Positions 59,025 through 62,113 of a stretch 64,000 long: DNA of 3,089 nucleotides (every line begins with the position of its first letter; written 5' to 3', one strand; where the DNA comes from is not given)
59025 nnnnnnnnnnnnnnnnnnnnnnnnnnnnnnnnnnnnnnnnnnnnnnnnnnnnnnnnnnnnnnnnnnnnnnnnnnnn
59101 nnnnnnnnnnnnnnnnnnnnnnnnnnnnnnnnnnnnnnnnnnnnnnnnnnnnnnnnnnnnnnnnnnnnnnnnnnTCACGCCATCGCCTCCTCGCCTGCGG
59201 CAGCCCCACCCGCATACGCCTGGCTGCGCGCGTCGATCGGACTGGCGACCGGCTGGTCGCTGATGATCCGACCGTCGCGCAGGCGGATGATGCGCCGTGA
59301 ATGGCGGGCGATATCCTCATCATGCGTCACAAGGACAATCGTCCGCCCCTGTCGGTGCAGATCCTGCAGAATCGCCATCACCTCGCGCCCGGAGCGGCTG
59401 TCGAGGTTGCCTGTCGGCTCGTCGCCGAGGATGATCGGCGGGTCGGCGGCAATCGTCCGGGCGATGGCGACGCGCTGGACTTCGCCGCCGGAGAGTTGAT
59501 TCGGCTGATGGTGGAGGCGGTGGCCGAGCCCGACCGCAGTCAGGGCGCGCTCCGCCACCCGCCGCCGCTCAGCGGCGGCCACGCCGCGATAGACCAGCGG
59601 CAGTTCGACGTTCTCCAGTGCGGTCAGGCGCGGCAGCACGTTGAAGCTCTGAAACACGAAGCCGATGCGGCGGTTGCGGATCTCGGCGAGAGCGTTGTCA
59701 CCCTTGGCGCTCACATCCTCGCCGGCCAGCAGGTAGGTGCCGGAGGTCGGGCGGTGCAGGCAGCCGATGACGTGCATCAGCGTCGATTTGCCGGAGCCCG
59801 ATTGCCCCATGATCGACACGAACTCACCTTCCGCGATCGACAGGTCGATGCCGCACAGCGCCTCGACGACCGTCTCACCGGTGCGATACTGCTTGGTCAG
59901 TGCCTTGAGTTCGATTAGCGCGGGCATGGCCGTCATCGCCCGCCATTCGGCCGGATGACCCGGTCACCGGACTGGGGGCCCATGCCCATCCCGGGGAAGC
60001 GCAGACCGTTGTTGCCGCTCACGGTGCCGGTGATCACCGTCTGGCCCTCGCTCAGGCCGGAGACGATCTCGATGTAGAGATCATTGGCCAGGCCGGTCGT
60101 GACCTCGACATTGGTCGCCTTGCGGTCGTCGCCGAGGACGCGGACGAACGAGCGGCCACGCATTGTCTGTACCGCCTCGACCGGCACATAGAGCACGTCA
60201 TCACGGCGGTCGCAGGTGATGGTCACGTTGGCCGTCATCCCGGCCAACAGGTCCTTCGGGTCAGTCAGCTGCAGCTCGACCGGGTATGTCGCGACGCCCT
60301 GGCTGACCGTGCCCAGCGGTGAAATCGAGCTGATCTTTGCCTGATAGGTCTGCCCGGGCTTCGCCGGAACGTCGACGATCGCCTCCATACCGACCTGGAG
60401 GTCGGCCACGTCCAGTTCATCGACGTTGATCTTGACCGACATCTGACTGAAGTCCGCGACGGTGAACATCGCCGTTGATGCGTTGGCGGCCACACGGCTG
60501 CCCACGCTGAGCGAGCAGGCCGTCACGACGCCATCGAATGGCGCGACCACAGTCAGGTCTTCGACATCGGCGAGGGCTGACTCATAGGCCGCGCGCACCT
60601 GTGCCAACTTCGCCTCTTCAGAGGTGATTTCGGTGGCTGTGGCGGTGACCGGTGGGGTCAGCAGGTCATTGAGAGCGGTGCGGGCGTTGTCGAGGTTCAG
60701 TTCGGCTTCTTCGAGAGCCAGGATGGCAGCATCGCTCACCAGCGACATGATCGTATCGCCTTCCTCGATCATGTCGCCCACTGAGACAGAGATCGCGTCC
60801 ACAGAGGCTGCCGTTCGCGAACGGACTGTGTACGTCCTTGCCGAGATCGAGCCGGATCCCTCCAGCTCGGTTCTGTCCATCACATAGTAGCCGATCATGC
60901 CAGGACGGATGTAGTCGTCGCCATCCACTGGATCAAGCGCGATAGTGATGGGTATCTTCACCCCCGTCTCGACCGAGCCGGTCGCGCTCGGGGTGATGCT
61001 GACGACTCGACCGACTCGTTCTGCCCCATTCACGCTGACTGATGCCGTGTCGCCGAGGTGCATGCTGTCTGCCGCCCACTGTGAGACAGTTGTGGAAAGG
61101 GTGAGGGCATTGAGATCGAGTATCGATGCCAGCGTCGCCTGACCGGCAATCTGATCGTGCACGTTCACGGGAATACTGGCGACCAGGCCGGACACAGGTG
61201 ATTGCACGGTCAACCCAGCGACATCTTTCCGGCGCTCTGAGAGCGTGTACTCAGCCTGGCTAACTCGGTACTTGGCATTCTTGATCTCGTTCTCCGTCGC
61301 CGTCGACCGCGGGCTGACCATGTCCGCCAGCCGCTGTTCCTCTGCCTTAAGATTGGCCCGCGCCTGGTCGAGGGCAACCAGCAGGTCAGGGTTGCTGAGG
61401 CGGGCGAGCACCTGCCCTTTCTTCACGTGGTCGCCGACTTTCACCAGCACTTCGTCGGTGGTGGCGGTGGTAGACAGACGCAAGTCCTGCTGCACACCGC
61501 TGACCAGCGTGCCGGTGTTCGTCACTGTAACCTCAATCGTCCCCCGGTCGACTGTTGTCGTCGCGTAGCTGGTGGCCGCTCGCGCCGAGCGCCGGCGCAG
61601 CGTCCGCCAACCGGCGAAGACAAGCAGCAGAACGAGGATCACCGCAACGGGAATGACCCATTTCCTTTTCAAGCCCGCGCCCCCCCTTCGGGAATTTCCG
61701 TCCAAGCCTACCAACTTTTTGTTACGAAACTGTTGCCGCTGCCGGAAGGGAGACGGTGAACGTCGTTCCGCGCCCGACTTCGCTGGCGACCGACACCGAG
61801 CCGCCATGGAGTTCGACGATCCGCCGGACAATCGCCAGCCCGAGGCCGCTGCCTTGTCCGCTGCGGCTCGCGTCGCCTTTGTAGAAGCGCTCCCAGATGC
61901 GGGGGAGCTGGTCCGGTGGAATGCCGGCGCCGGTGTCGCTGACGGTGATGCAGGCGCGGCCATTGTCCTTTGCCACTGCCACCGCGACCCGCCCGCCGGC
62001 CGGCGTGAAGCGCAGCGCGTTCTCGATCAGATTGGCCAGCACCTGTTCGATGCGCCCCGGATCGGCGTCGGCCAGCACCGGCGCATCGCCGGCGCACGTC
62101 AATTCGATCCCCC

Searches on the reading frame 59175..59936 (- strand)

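Call 68: search_protein_families(library=pfam, proteins=[window:59175-59936:-], max_evalue=0.00001)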
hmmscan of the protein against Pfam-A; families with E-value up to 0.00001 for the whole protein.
window:59175-59936:- (253 aa): 1 family
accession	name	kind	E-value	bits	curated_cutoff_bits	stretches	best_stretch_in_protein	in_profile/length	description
PF00005.33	ABC_tran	-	1.7e-31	110.1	25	1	29-175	3-136/137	ABC transporter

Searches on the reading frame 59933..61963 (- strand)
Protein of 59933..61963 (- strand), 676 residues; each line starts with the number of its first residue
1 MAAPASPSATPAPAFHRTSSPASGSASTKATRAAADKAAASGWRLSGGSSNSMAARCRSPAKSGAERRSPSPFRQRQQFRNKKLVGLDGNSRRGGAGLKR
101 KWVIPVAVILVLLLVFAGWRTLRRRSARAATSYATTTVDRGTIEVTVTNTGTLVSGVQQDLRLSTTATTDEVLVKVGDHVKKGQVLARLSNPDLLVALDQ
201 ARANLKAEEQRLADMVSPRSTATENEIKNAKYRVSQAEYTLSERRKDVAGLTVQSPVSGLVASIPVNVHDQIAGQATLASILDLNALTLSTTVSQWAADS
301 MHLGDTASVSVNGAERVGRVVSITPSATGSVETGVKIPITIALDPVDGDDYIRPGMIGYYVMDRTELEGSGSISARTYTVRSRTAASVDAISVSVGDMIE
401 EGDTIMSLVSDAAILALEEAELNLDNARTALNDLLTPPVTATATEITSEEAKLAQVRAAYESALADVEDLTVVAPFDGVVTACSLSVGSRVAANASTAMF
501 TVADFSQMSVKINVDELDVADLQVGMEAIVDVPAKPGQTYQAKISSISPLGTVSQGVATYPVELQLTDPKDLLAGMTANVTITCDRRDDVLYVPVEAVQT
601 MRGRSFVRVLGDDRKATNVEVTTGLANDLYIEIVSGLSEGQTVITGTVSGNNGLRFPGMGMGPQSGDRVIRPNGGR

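Call 68: search_protein_families(library=pfam, proteins=[window:59933-61963:-], max_evalue=0.00001)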
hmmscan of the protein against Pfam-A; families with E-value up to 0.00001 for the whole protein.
window:59933-61963:- (676 aa): 4 families
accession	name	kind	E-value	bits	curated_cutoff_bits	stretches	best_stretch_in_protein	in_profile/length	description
PF16576.10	HlyD_D23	-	4.6e-31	108.2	30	2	376-573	18-208/214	Barrel-sandwich domain of CusB or HlyD membrane-fusion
PF13437.12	HlyD_3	-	2.6e-26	92.9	22.2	2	471-574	1-105/106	HlyD family secretion protein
PF13533.13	Biotin_lipoyl_2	-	3.6e-12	46.2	29.8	0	171-189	13-31/32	Biotin-lipoyl like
PF00364.28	Biotin_lipoyl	-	5.2e-09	36.2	22.1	0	169-190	16-37/73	Biotin-requiring enzyme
